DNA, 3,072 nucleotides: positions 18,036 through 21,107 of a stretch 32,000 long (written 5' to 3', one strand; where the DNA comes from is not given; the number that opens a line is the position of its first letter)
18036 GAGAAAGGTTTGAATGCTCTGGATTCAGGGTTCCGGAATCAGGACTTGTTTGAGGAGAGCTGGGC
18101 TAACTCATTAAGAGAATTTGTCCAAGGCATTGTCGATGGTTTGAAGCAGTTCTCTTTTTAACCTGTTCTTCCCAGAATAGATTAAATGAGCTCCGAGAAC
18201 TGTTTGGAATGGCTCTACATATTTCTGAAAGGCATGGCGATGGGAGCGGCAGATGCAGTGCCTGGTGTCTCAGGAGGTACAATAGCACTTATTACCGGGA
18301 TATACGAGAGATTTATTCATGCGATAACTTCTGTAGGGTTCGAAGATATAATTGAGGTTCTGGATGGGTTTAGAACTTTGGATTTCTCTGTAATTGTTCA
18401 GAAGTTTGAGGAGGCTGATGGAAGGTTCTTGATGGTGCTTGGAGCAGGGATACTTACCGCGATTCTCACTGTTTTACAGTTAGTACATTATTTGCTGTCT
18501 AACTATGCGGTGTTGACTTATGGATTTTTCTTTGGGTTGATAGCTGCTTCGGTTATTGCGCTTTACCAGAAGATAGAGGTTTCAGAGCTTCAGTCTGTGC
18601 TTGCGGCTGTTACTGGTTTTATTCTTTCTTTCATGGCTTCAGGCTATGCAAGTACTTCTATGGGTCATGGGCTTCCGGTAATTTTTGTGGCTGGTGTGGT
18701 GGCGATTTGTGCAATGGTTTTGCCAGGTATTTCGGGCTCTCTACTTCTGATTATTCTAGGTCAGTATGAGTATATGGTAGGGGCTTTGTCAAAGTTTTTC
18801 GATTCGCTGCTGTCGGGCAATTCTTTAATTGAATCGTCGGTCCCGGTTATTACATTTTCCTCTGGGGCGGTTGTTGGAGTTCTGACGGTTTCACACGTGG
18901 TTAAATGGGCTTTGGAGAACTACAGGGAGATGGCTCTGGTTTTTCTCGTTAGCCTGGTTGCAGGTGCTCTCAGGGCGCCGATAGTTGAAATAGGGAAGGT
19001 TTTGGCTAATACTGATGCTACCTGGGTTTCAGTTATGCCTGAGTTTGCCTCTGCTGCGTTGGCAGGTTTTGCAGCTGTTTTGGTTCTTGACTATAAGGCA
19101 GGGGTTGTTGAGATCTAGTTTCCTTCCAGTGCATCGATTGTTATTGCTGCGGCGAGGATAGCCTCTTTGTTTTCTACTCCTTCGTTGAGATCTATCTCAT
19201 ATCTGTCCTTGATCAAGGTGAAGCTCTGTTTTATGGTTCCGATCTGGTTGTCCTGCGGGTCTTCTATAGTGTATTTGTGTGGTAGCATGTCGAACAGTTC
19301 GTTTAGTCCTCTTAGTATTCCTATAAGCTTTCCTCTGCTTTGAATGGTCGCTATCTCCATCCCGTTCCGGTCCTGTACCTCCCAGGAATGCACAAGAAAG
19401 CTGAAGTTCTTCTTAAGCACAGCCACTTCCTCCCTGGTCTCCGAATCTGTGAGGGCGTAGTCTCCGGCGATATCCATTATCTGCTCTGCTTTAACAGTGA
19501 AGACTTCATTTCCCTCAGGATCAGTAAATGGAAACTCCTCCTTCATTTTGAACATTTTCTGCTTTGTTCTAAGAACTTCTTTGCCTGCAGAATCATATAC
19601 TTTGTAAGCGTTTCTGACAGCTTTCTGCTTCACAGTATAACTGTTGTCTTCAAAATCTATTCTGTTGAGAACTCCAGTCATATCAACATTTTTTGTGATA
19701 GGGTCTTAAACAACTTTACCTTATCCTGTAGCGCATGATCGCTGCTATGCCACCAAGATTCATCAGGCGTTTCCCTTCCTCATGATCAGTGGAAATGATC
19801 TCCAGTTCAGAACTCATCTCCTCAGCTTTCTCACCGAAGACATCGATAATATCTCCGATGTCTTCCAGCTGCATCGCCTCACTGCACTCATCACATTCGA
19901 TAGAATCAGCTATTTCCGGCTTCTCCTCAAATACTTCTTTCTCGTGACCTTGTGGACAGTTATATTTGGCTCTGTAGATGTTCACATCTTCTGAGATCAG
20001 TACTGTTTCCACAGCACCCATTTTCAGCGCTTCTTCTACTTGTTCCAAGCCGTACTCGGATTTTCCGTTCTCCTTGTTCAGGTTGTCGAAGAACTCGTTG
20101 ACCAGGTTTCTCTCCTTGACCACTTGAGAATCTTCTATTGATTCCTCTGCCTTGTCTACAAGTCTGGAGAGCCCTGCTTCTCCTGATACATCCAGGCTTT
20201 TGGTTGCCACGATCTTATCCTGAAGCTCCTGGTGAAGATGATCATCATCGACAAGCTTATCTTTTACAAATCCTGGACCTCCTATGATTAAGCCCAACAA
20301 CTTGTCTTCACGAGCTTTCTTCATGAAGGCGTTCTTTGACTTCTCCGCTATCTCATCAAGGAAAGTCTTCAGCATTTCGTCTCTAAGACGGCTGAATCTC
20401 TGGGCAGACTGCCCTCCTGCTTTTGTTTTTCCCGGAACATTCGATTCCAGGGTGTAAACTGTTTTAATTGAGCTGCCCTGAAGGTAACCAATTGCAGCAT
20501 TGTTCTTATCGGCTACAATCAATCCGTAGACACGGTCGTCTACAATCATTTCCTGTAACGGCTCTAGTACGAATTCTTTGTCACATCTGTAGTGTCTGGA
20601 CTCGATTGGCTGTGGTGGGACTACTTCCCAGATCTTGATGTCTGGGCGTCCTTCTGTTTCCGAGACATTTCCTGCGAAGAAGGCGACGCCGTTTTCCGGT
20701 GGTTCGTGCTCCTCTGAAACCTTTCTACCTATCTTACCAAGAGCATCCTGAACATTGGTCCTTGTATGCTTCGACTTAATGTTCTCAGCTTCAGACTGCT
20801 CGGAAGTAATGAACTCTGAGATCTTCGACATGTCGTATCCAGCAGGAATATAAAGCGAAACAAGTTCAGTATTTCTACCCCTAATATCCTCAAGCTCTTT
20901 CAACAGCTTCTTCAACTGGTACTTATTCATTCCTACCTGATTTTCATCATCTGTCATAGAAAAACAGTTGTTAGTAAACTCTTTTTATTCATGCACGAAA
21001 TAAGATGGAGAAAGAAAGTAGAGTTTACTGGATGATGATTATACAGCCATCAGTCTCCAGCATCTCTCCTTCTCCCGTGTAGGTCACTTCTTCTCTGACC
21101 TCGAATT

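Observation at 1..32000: Kilobase-scale mosaic of opposite strand-composition skews that cuts through intact genes and mostly ignores gene orientation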

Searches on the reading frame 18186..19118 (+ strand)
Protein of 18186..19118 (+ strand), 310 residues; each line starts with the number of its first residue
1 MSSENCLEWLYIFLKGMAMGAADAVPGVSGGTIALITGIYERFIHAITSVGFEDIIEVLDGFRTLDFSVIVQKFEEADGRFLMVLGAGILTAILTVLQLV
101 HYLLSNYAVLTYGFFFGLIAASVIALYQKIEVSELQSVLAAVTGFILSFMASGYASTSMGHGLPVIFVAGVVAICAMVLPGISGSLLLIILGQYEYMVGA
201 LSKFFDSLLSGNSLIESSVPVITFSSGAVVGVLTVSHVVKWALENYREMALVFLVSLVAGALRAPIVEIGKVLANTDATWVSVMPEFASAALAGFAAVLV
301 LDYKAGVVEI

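Call 37: search_protein_families(library=pfam, proteins=[window:18186-19118:+], max_evalue=0.001)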
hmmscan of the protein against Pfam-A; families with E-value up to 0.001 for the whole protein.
window:18186-19118:+ (310 aa): 1 family
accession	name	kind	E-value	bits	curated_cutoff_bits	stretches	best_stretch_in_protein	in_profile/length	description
PF04018.18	VCA0040-like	-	4.2e-66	223.5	26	1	19-266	1-229/246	Undecaprenyl phosphate translocase-like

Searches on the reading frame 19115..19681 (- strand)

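Call 38: search_protein_families(library=pfam, proteins=[window:19115-19681:-], max_evalue=0.001)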
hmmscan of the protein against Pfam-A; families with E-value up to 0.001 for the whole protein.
window:19115-19681:- (188 aa): 3 families
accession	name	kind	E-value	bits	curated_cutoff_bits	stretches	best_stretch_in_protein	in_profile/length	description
PF04525.18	LOR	-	4.6e-10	39.9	24.5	1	22-171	26-178/187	LURP-one-related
PF03803.21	Scramblase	-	1.1e-06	28.5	25.4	0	11-118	40-150/221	Scramblase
PF23728.1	Tubby_C_like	-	0.00042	20.7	24.4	0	101-176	16-90/172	Tubby C-terminal like domain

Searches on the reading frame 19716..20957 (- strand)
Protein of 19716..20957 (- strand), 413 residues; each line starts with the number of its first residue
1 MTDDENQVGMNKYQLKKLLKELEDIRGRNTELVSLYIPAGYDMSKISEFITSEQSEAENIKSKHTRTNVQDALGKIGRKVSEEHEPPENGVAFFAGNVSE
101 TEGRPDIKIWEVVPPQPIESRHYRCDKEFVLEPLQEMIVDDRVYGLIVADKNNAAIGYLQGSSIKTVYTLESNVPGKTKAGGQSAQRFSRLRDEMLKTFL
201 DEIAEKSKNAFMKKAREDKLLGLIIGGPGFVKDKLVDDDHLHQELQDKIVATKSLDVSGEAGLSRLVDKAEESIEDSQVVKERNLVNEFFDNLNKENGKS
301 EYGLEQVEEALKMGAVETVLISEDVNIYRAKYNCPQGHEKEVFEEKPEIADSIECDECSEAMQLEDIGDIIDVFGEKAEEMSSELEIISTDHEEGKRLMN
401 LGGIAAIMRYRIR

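Call 38: search_protein_families(library=pfam, proteins=[window:19716-20957:-], max_evalue=0.001)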
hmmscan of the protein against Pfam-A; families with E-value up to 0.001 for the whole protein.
window:19716-20957:- (413 aa): 5 families
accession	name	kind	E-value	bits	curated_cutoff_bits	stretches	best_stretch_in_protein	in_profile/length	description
PF03464.20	eRF1_2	-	6.8e-36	124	27.1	1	144-276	2-133/133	eRF1 domain 2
PF03465.20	eRF1_3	-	5.9e-27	94.7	25.8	1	279-412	1-106/106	eRF1 domain 3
PF03463.20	eRF1_1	-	2.9e-16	60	23.8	1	16-138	1-123/123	eRF1 domain 1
PF18854.6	baeRF_family10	-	7.5e-15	55.9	27.1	1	131-273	3-141/143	Bacterial archaeo-eukaryotic release factor family 10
PF18859.6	acVLRF1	-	2.6e-11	44.3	27.1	1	144-248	3-101/130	Actinobacteria/chloroflexi VLRF1 release factor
